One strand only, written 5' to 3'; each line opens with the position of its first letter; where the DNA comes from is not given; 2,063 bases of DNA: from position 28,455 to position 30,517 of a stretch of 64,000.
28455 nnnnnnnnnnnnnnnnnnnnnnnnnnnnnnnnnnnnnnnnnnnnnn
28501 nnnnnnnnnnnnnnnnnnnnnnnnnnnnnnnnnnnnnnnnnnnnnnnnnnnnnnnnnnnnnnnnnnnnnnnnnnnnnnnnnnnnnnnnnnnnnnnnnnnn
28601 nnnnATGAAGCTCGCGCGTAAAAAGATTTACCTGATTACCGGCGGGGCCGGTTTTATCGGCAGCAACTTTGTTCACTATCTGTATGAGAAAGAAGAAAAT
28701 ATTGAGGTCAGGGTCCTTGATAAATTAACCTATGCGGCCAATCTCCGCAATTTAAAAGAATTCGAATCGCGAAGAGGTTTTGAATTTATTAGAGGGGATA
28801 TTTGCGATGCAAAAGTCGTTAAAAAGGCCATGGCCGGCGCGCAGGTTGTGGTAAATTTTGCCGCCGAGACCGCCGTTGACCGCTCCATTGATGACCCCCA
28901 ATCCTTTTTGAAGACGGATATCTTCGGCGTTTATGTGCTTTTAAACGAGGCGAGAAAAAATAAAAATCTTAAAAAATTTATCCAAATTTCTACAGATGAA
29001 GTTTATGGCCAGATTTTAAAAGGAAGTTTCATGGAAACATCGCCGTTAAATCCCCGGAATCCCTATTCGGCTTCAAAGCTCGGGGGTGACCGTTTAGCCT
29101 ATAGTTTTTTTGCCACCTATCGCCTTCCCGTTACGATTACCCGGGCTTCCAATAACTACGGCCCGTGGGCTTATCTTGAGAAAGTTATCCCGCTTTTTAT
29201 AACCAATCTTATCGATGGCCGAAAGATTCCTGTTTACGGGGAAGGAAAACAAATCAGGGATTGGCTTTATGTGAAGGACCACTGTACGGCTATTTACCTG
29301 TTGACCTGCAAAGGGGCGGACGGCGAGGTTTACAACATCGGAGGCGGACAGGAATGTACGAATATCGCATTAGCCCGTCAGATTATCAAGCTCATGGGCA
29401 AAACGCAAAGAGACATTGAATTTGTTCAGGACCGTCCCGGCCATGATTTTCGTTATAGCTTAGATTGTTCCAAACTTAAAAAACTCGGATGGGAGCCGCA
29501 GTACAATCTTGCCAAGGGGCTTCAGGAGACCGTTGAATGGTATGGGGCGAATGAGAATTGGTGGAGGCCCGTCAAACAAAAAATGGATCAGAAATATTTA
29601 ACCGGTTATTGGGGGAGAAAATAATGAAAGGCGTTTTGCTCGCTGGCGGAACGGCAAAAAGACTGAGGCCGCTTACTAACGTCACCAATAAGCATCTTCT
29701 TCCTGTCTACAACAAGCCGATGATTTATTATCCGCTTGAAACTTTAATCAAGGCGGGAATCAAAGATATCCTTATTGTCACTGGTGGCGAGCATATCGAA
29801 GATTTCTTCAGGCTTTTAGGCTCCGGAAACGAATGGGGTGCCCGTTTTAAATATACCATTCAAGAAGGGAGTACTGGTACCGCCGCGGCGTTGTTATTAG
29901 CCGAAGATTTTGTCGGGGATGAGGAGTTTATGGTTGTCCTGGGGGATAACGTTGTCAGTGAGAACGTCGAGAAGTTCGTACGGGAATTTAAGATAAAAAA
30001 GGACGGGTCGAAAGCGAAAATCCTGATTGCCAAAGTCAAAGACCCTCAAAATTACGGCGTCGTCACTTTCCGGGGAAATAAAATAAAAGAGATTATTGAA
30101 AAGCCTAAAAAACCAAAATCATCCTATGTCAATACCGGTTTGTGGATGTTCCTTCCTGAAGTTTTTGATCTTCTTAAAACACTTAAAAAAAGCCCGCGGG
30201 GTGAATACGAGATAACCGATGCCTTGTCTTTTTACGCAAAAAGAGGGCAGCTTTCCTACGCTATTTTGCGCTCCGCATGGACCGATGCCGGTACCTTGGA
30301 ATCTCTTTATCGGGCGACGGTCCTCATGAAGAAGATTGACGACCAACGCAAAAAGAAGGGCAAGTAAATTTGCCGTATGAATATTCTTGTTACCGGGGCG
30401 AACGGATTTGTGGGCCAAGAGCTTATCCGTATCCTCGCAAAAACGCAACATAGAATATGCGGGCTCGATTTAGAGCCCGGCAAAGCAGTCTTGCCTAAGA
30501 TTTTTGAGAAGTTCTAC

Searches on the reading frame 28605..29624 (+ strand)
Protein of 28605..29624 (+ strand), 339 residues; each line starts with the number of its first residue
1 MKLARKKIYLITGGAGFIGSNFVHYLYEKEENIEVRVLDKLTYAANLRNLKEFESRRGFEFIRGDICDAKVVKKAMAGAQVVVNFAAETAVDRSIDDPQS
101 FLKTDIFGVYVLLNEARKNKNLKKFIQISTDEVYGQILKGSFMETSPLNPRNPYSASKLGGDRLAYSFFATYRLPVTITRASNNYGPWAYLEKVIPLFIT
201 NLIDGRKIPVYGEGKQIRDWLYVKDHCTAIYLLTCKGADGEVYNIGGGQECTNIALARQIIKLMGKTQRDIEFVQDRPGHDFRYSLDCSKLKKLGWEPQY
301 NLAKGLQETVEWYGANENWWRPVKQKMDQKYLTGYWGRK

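Call 12: search_protein_families(library=pfam, proteins=[window:28605-29624:+], max_evalue=0.001)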
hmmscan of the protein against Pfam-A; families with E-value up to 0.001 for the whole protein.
window:28605-29624:+ (339 aa): 9 families
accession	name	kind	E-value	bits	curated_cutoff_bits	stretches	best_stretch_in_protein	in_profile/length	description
PF16363.11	GDP_Man_Dehyd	-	9e-74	249.3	27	1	10-309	1-332/332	GDP-mannose 4,6 dehydratase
PF01370.27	Epimerase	-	3.3e-60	203.9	20.9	1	10-246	2-240/240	NAD dependent epimerase/dehydratase family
PF01073.25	3Beta_HSD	-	9.4e-19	67.9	22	1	10-229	1-224/280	3-beta hydroxysteroid dehydrogenase/isomerase family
PF02719.21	Polysacc_synt_2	-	1.4e-17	64.2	20.2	1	10-279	2-266/293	Polysaccharide biosynthesis protein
PF04321.23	RmlD_sub_bind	-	8.7e-16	58.3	27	1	10-275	4-242/287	RmlD substrate binding domain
PF07993.18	NAD_binding_4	-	6.3e-09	35.8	20.1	1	11-183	1-206/258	Male sterility protein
PF13460.12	NAD_binding_10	-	3.1e-08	34.2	27.2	1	13-145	1-112/184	NAD(P)H-binding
PF05368.20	NmrA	-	4.1e-05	23.8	27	1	6-87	2-78/298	NmrA-like family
PF00106.31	adh_short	-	0.0008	19.4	26.6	0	7-165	1-160/195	short chain dehydrogenase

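Call 52: search_protein_families(library=ncbifam, proteins=[window:28605-29624:+], max_evalue=0.000001)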
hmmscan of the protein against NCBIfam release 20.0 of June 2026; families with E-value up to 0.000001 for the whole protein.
window:28605-29624:+ (339 aa): 23 families
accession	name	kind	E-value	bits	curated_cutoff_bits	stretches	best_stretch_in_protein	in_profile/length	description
TIGR01181.1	dTDP_gluc_dehyt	equivalog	1.3e-129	431.9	365.1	1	9-323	2-321/321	dTDP-glucose 4,6-dehydratase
NF007582.0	PRK10217.1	equivalog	2.8e-91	306.3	698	1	9-326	4-344/355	dTDP-glucose 4,6-dehydratase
NF007490.0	PRK10084.1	subfamily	9.8e-87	291.3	649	1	10-331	4-352/361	dTDP-glucose 4,6-dehydratase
TIGR04180.1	EDH_00030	hypoth_equivalog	2e-49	168.3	475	1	10-300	2-296/297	NAD-dependent 4,6-dehydratase LegB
TIGR01179.1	galE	equivalog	4.3e-33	114.5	262.3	1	10-316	3-328/332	UDP-glucose 4-epimerase GalE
TIGR02622.1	CDP_4_6_dhtase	equivalog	2.8e-27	95.8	278.45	1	6-315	4-332/352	CDP-glucose 4,6-dehydratase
TIGR02197.1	heptose_epim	equivalog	9.1e-25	87.5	274.6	1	10-313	2-313/316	ADP-glyceromanno-heptose 6-epimerase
NF047922.1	GDPFucSynFcl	equivalog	2.2e-21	76.6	500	1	6-317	3-305/308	GDP-L-fucose synthase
NF011728.1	PRK15181.1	equivalog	2e-20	73.1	760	1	6-313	15-337/348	Vi polysaccharide biosynthesis UDP-N-acetylglucosaminuronic acid C-4 epimerase TviC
NF007956.0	PRK10675.1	subfamily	4.1e-18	65.6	394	1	10-162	4-157/338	UDP-glucose 4-epimerase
TIGR03466.1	HpnA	hypoth_equivalog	1.9e-17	63.1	367.65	1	9-271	3-253/327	hopanoid-associated sugar epimerase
TIGR01472.1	gmd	equivalog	6.2e-16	58.5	415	1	7-249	1-253/342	GDP-mannose 4,6-dehydratase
NF008872.0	PRK11908.1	equivalog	8.8e-15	54.6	294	1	9-266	4-273/349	bifunctional UDP-4-keto-pentose/UDP-xylose synthase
TIGR03589.1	PseB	equivalog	1.8e-13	50.1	407.75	1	6-243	4-224/324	UDP-N-acetylglucosamine 4,6-dehydratase (inverting)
TIGR01214.1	rmlD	equivalog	4.4e-13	49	224.05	1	10-269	3-231/285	dTDP-4-dehydrorhamnose reductase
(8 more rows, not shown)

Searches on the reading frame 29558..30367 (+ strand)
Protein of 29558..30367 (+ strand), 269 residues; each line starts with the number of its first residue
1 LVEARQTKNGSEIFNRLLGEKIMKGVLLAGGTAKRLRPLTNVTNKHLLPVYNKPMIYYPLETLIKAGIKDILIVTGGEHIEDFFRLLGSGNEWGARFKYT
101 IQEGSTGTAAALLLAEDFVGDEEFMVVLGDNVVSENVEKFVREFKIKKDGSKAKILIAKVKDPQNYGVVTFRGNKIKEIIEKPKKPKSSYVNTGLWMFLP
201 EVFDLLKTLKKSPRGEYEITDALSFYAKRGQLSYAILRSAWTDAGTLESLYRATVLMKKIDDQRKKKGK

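Call 12: search_protein_families(library=pfam, proteins=[window:29558-30367:+], max_evalue=0.001)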
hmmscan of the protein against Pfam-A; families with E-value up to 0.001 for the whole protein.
window:29558-30367:+ (269 aa): 2 families
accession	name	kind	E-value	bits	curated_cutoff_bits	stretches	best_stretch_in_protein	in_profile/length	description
PF00483.29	NTP_transferase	-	5.6e-61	206.7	21.2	1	24-255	1-240/245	Nucleotidyl transferase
PF12804.13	NTP_transf_3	-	3e-11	44.2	27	1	25-145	1-112/160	MobA-like NTP transferase domain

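Call 52: search_protein_families(library=ncbifam, proteins=[window:29558-30367:+], max_evalue=0.000001)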
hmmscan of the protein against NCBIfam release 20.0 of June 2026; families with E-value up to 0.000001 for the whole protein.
window:29558-30367:+ (269 aa): 28 families (the best 25 are shown)
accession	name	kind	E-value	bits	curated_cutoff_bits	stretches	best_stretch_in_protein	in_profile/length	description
TIGR01208.1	rmlA_long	equivalog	4.4e-68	229.7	320.25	1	24-259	1-237/353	glucose-1-phosphate thymidylyltransferase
TIGR01207.1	rmlA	equivalog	7.6e-67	225.4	360.65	1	24-263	1-242/286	glucose-1-phosphate thymidylyltransferase RfbA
NF012024.0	PRK15480.1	equivalog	2.6e-59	200.7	588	1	21-264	2-247/292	glucose-1-phosphate thymidylyltransferase RfbA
TIGR03992.1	Arch_glmU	subfamily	3.9e-54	184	292.1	1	23-250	1-220/393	bifunctional sugar-1-phosphate nucleotidylyltransferase/acetyltransferase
NF041313.1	UDPGP_AglF_Halo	equivalog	1.9e-41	142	400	1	23-241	1-217/234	UTP--glucose-1-phosphate uridylyltransferase AglF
NF041173.1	Sug_nt_acttase_Thmprot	equivalog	2.2e-38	132.3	600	1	23-246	1-216/405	bifunctional sugar-1-phosphate nucleotidylyltransferase/acetyltransferase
TIGR01099.1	galU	equivalog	2.1e-32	112.7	326.8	2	96-247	95-255/261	UTP--glucose-1-phosphate uridylyltransferase GalU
NF045761.1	NAMPUrTaseMurU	equivalog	1e-25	90.9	250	1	23-252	1-222/226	N-acetylmuramate alpha-1-phosphate uridylyltransferase MurU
NF052502.1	man1P_GTase_Rv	exception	3.7e-24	85.2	440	1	25-251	3-224/352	mannose-1-phosphate guanylyltransferase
TIGR02623.1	G1P_cyt_trans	equivalog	3.4e-18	66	300.25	1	106-248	104-236/255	glucose-1-phosphate cytidylyltransferase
NF010934.1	PRK14354.1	equivalog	3.1e-17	62.2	450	1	26-237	3-213/447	bifunctional UDP-N-acetylglucosamine diphosphorylase/glucosamine-1-phosphate N-acetyltransferase GlmU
NF010937.0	PRK14357.1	equivalog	2.1e-16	59.9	658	1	23-228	1-201/448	bifunctional UDP-N-acetylglucosamine diphosphorylase/glucosamine-1-phosphate N-acetyltransferase GlmU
TIGR01173.1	glmU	equivalog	1.1e-15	57.5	366.85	1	26-232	4-208/452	bifunctional UDP-N-acetylglucosamine diphosphorylase/glucosamine-1-phosphate N-acetyltransferase GlmU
NF010933.0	PRK14353.1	equivalog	8.7e-15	54.3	505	1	24-241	7-224/453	bifunctional UDP-N-acetylglucosamine diphosphorylase/glucosamine-1-phosphate N-acetyltransferase GlmU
NF009928.0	PRK13389.1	equivalog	2.2e-14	53.3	548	0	19-77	5-63/302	UTP--glucose-1-phosphate uridylyltransferase GalU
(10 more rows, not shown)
